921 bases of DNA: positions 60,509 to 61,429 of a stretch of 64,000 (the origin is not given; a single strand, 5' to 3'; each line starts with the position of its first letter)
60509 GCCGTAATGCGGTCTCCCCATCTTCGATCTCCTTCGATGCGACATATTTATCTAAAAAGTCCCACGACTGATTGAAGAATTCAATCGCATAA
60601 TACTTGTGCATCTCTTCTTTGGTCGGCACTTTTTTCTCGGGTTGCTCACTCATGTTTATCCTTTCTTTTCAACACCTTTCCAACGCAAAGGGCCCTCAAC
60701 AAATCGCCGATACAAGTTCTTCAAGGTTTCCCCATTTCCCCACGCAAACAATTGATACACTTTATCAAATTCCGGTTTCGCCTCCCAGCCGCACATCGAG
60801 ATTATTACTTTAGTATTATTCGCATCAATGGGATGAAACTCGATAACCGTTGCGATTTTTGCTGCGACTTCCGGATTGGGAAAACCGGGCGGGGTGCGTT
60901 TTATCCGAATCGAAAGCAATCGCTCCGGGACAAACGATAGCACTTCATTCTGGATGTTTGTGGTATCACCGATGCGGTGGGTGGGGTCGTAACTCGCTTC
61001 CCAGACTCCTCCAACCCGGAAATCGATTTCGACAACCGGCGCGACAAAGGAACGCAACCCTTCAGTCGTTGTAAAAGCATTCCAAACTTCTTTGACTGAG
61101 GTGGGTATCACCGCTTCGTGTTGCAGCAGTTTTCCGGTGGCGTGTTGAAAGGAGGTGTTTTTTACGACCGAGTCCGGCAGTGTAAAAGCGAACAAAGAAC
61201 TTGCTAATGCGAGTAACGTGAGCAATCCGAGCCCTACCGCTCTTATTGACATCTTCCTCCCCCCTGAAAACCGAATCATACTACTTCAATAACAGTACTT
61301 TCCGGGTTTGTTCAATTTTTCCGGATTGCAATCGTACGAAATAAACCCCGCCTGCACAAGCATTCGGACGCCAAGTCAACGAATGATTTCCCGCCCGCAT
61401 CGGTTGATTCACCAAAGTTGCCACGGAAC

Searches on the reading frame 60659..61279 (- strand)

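Call 19: search_protein_families(library=pfam, proteins=[window:60659-61279:-])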
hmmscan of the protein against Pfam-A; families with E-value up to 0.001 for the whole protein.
window:60659-61279:- (207 aa): 2 families
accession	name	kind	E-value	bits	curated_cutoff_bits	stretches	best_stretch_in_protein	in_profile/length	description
PF08327.17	AHSA1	-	3.1e-11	44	22.1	1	60-190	2-121/125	Activator of Hsp90 ATPase homolog 1-like protein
PF10604.15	Polyketide_cyc2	-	0.00012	22.8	27.4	1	53-166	5-117/142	Polyketide cyclase / dehydrase and lipid transport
